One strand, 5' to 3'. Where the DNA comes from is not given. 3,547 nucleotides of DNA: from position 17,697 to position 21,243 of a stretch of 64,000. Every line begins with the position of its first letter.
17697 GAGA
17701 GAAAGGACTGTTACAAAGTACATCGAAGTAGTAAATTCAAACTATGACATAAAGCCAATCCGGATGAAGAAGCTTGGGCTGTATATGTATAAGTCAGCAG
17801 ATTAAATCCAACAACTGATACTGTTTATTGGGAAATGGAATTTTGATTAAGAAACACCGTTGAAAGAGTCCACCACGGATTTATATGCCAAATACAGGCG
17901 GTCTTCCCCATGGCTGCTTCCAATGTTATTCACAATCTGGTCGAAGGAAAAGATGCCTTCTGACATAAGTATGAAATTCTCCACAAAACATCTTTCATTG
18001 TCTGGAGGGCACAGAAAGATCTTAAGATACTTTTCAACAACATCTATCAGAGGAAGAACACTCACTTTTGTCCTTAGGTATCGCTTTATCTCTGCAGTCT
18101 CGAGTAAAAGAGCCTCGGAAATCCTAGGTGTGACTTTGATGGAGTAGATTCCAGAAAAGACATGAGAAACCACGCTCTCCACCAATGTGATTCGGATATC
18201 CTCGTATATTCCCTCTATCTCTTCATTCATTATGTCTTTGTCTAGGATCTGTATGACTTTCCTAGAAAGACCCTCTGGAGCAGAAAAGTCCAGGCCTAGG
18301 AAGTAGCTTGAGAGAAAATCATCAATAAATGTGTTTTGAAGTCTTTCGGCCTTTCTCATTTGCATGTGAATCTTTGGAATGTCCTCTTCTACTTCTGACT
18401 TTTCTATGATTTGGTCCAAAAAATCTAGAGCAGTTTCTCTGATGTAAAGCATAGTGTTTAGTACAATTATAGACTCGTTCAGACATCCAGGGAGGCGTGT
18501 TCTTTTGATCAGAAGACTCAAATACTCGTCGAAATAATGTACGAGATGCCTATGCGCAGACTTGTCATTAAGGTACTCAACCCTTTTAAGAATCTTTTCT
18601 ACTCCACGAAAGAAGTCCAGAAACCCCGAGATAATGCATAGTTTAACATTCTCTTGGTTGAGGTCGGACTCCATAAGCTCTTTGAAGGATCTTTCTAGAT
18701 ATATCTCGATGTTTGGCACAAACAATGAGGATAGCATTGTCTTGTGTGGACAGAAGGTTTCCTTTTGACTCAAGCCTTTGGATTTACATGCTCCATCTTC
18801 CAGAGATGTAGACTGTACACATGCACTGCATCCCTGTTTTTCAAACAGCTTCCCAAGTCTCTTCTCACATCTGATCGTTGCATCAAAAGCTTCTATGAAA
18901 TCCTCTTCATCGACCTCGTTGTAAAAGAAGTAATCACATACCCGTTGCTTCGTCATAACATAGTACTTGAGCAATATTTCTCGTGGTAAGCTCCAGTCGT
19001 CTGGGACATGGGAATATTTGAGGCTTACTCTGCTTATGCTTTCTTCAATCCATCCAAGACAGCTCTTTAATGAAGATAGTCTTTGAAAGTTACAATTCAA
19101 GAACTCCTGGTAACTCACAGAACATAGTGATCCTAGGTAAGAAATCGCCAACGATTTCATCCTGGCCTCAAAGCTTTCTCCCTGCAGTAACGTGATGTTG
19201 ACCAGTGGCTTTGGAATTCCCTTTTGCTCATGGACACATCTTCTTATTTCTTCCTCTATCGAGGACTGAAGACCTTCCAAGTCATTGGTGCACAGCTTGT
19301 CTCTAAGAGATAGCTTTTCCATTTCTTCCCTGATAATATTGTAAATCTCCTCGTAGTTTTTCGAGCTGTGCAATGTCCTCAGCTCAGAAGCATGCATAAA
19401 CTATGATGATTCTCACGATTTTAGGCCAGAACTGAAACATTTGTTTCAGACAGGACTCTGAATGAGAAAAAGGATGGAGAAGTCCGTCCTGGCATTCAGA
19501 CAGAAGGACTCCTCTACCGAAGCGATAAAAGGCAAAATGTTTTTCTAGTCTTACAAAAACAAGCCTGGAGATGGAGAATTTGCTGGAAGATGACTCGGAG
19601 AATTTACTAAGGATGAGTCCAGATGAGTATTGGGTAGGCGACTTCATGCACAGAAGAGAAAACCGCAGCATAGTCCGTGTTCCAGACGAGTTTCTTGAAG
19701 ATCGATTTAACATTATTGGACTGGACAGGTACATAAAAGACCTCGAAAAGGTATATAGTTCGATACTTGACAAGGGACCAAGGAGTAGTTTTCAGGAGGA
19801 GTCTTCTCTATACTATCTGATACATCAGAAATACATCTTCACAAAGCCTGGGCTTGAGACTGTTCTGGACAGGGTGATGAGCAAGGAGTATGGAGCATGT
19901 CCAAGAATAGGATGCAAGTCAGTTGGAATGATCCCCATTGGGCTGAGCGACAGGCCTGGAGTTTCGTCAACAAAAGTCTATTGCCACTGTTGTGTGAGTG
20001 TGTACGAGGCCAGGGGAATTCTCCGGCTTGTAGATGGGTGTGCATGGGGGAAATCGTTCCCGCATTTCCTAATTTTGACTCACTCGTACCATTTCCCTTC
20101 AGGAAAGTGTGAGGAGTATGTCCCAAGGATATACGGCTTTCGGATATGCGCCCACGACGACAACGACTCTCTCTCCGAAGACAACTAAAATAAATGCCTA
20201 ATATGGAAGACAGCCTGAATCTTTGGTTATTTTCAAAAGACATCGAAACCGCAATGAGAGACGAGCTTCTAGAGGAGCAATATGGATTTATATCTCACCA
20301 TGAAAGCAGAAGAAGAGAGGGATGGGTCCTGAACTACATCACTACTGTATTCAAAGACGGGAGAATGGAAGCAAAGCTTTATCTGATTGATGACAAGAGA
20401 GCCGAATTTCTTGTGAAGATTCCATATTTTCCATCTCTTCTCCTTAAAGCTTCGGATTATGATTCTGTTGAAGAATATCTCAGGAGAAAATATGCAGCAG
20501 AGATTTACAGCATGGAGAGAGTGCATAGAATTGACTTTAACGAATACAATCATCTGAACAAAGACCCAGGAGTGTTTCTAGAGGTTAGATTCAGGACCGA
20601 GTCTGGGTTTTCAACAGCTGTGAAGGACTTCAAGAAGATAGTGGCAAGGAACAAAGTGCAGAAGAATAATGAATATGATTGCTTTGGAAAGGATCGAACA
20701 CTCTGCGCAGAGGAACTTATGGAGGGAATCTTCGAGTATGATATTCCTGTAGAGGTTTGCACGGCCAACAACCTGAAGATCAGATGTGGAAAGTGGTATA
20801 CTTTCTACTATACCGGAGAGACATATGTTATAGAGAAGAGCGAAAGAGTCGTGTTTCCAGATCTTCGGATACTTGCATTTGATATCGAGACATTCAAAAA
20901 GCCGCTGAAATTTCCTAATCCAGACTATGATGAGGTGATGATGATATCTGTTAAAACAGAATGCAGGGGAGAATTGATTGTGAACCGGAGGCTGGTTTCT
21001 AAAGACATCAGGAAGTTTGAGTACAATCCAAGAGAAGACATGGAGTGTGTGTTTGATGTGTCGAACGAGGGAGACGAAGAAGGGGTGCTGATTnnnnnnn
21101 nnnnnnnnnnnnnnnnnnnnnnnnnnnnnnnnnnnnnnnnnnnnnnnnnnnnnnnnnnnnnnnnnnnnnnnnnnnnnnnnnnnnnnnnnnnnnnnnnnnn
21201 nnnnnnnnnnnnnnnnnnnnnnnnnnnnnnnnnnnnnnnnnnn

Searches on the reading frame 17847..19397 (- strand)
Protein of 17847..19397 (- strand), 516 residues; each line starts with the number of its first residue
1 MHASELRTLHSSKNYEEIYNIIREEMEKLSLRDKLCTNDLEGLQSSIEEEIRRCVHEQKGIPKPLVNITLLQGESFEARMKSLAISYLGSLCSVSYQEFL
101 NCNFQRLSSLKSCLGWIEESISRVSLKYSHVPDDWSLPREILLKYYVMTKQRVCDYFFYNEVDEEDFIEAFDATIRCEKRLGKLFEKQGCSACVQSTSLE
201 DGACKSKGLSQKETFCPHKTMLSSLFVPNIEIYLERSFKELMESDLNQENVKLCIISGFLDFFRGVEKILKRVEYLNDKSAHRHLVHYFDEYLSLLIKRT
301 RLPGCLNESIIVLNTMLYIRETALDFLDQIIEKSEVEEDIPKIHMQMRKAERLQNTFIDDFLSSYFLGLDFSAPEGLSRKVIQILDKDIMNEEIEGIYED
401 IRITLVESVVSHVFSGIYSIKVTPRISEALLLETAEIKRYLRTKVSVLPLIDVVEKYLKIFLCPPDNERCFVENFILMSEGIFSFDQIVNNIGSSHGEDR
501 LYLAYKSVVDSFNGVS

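Call 5: search_protein_families(library=pfam, proteins=[window:17847-19397:-])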
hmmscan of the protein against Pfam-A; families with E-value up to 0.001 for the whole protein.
window:17847-19397:- (516 aa): 1 family
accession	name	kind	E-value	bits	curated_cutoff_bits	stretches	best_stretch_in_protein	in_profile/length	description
PF04100.18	Vps53_N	-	0.00021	20.9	26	1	107-243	244-362/372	Vps53, N-terminal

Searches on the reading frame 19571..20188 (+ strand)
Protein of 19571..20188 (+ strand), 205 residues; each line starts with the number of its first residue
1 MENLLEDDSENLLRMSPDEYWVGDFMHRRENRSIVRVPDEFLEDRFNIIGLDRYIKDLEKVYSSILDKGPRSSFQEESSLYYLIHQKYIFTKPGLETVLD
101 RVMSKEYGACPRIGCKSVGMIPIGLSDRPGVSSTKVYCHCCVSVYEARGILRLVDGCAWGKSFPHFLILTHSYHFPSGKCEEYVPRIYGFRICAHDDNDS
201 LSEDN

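Call 5: search_protein_families(library=pfam, proteins=[window:19571-20188:+])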
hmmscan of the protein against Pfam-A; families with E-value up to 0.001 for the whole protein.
window:19571-20188:+ (205 aa): 1 family
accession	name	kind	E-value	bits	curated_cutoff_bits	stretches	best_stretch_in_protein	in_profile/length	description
PF01214.23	CK_II_beta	-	1.3e-50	172.2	27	1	21-191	2-182/182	Casein kinase II regulatory subunit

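Call 6: find_encoding_contigs(protein=window:19571-20188:+, flank=3000, max_places=6)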
Protein window:19571-20188:+ (205 aa): 4 contigs read that carry it; 2 places shown.
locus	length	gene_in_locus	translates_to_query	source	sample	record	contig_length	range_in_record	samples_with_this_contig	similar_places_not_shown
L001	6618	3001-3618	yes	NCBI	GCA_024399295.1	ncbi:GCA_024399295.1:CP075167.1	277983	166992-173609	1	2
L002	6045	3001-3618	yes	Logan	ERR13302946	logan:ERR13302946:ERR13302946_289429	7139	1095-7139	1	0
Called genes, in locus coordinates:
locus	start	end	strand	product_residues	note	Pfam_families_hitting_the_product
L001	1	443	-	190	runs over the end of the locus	PF05181:XPA_C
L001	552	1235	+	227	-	PF03152:UFD1_N1, PF24842:UFD1_N2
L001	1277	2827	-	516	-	-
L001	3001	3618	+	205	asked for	PF01214:CK_II_beta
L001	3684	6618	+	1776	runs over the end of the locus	PF03104:DNA_pol_B_exo1, PF10108:DNA_pol_B_exo2 (weak), PF13482:RNase_H_2 (weak), PF00136:DNA_pol_B, PF22634:POL2_thumb, PF08490:DUF1744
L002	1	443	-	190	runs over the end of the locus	PF05181:XPA_C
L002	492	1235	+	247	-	PF03152:UFD1_N1, PF24842:UFD1_N2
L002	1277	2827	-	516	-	-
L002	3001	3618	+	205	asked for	PF01214:CK_II_beta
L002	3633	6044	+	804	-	?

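Call 9: find_homologous_proteins(query=window:19571-20188:+)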
Query window:19571-20188:+ (205 aa): 17 proteins with E <= 0.001 among 91 candidates.
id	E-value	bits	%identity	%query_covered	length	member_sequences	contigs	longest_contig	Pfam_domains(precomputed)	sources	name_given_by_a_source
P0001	1.2e-129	448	100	93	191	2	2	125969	PF01214.24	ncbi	ncbi:casein kinase II subunit beta [Encephalitozoon intestinalis]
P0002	9.3e-117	406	82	100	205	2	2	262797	PF01214.24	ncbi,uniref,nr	ncbi:CASEIN KINASE II BETA 2 SUBUNIT (BETA PRIME) [Encephalitozoon cuniculi GB-M1]|uniref:Casein kin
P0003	1.8e-113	396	81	100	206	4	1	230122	PF01214.24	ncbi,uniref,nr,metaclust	ncbi:casein kinase II subunit beta [Encephalitozoon romaleae SJ-2008]|uniref:Casein kinase II subuni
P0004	2.3e-94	333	70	96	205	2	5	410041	PF01214.24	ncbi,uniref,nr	ncbi:subunit beta of casein kinase II [Ordospora colligata]|uniref:Casein kinase II subunit beta n=1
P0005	8.3e-94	331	70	94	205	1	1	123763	PF01214.24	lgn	-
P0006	9.4e-93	328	68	100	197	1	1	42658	PF01214.24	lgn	-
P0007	6.9e-92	325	66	97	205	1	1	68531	PF01214.24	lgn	-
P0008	6.2e-89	315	66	93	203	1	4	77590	PF01214.24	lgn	-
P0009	1.3e-80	288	58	97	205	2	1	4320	PF01214.24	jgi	jgi:casein kinase II subunit beta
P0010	1.9e-64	235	54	85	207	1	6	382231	PF01214.24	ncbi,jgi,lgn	ncbi:hypothetical protein P3W45_000339 [Vairimorpha bombi]|jgi:casein kinase II subunit beta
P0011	2.5e-63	232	52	91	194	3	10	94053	PF01214.24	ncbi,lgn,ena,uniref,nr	ncbi:casein kinase ii subunit beta [Vairimorpha apis BRL 01]|uniref:Casein kinase II subunit beta n=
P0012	3.9e-61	225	52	85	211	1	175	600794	PF01214.24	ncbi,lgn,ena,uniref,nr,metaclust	ncbi:hypothetical protein NCER_100185 [Vairimorpha ceranae BRL01]|uniref:Casein kinase II subunit be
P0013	9.2e-59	217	48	90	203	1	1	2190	PF01214.24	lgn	-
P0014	1.0e-57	213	47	96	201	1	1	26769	PF01214.24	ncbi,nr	ncbi:casein kinase II subunit beta [Pancytospora epiphaga]|nr:casein kinase II subunit beta [Pancyto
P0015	5.0e-57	211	49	90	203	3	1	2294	PF01214.24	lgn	-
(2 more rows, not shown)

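Call 13: find_encoding_contigs(protein=P0002, flank=2500, max_places=2)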
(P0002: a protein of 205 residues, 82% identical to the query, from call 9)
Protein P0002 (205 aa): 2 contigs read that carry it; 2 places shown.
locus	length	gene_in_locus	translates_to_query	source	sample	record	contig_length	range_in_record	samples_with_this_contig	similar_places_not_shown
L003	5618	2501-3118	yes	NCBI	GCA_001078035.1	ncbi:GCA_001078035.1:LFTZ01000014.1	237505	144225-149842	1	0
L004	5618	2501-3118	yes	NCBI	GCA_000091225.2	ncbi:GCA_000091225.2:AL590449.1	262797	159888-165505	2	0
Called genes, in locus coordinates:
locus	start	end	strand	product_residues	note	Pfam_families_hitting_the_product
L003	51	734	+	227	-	PF03152:UFD1_N1, PF24842:UFD1_N2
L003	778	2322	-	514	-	-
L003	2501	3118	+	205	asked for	PF01214:CK_II_beta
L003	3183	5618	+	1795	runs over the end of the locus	PF03104:DNA_pol_B_exo1, PF10108:DNA_pol_B_exo2 (weak), PF13482:RNase_H_2 (weak), PF00136:DNA_pol_B (weak), PF22634:POL2_thumb, PF08490:DUF1744, PF22912:zf-DPOE (weak)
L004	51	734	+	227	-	PF03152:UFD1_N1, PF24842:UFD1_N2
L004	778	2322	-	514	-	-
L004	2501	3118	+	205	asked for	PF01214:CK_II_beta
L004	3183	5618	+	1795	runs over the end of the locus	PF03104:DNA_pol_B_exo1, PF10108:DNA_pol_B_exo2 (weak), PF13482:RNase_H_2 (weak), PF00136:DNA_pol_B (weak), PF22634:POL2_thumb, PF08490:DUF1744, PF22912:zf-DPOE (weak)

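Call 14: find_encoding_contigs(protein=P0003, flank=2500, max_places=2)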
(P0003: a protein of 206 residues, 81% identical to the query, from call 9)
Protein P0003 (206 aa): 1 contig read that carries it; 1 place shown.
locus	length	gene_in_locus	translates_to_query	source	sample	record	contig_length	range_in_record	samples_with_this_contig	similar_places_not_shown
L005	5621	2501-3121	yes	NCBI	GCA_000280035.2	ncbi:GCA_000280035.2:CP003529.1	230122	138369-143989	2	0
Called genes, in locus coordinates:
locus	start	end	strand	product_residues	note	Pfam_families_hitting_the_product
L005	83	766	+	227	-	PF03152:UFD1_N1, PF24842:UFD1_N2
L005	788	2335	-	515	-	-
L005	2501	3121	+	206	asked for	PF01214:CK_II_beta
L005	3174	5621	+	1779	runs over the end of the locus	PF03104:DNA_pol_B_exo1, PF10108:DNA_pol_B_exo2 (weak), PF13482:RNase_H_2 (weak), PF00136:DNA_pol_B, PF22634:POL2_thumb, PF08490:DUF1744, PF22912:zf-DPOE (weak)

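Call 15: find_encoding_contigs(protein=P0004, flank=2500, max_places=2)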
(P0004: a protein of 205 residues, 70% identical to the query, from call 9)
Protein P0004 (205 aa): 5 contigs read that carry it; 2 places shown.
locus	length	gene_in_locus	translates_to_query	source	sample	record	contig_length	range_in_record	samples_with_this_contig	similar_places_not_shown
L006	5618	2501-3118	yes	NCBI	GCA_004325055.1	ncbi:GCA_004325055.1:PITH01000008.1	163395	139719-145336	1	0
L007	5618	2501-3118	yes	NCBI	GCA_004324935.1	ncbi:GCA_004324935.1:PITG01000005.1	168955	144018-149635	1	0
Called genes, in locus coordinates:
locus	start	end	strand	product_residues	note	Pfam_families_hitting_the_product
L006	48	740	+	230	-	PF03152:UFD1_N1, PF24842:UFD1_N2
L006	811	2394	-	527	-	-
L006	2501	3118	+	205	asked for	PF01214:CK_II_beta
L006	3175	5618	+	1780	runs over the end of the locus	PF03104:DNA_pol_B_exo1, PF10108:DNA_pol_B_exo2 (faint), PF13482:RNase_H_2 (weak), PF00136:DNA_pol_B, PF22634:POL2_thumb, PF08490:DUF1744, PF22912:zf-DPOE (faint)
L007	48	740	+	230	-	PF03152:UFD1_N1, PF24842:UFD1_N2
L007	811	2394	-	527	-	-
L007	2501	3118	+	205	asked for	PF01214:CK_II_beta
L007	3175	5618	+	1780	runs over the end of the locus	PF03104:DNA_pol_B_exo1, PF10108:DNA_pol_B_exo2 (faint), PF13482:RNase_H_2 (weak), PF00136:DNA_pol_B, PF22634:POL2_thumb, PF08490:DUF1744, PF22912:zf-DPOE (faint)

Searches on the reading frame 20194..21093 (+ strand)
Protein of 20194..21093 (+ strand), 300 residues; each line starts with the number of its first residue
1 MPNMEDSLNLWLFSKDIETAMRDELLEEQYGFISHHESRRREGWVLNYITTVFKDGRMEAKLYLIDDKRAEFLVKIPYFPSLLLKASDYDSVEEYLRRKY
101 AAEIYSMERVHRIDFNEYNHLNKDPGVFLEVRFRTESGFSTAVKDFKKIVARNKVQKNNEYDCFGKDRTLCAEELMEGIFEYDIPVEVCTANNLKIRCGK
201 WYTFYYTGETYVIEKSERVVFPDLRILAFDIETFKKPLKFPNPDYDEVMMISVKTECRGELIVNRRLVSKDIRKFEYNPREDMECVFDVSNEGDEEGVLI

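Call 51: search_solved_structures(query=window:20194-21093:+, show_alignments=1, max_evalue=0.00001)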
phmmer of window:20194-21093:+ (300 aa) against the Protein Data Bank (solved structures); distinct sequences matched with E-value up to 0.00001: 24.
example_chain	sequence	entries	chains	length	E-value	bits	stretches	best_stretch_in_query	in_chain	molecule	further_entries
9ne9_A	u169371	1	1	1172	5.5e-31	111.2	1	17-296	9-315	DNA polymerase epsilon catalytic subunit A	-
9f6k_A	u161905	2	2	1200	5.8e-31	111.1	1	17-296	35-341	DNA polymerase epsilon catalytic subunit A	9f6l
9b8r_E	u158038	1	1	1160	1.3e-30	110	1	59-298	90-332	DNA polymerase epsilon catalytic subunit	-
7r3x_A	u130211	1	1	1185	1.3e-30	110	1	59-298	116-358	DNA polymerase epsilon catalytic subunit A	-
7r3y_A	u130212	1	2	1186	1.3e-30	110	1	59-298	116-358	DNA polymerase epsilon catalytic subunit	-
6fwk_A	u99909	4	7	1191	1.3e-30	110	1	59-298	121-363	DNA polymerase epsilon catalytic subunit A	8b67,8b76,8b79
4ptf_A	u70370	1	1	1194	1.3e-30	110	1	59-298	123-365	DNA polymerase epsilon catalytic subunit A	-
7pfo_B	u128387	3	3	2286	2.7e-30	109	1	17-296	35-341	DNA polymerase epsilon catalytic subunit A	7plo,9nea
28vy_G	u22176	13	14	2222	3e-30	108.8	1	59-298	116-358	DNA polymerase epsilon catalytic subunit A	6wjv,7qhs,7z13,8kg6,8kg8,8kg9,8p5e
5oki_A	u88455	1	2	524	1.7e-29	106.3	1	59-298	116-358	DNA polymerase epsilon catalytic subunit A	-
6s1c_A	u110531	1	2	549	1.9e-29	106.2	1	59-298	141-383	DNA polymerase epsilon catalytic subunit A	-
9f6d_A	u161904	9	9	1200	2.5e-29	105.8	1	17-296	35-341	DNA polymerase epsilon catalytic subunit A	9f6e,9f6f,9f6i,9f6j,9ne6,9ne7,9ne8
6i8a_A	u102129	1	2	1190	2.7e-29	105.7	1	59-298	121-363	DNA polymerase epsilon catalytic subunit A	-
6g0a_A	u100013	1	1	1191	2.7e-29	105.7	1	59-298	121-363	DNA polymerase epsilon catalytic subunit A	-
6h1v_A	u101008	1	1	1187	7.6e-29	104.2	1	59-298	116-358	DNA polymerase epsilon catalytic subunit A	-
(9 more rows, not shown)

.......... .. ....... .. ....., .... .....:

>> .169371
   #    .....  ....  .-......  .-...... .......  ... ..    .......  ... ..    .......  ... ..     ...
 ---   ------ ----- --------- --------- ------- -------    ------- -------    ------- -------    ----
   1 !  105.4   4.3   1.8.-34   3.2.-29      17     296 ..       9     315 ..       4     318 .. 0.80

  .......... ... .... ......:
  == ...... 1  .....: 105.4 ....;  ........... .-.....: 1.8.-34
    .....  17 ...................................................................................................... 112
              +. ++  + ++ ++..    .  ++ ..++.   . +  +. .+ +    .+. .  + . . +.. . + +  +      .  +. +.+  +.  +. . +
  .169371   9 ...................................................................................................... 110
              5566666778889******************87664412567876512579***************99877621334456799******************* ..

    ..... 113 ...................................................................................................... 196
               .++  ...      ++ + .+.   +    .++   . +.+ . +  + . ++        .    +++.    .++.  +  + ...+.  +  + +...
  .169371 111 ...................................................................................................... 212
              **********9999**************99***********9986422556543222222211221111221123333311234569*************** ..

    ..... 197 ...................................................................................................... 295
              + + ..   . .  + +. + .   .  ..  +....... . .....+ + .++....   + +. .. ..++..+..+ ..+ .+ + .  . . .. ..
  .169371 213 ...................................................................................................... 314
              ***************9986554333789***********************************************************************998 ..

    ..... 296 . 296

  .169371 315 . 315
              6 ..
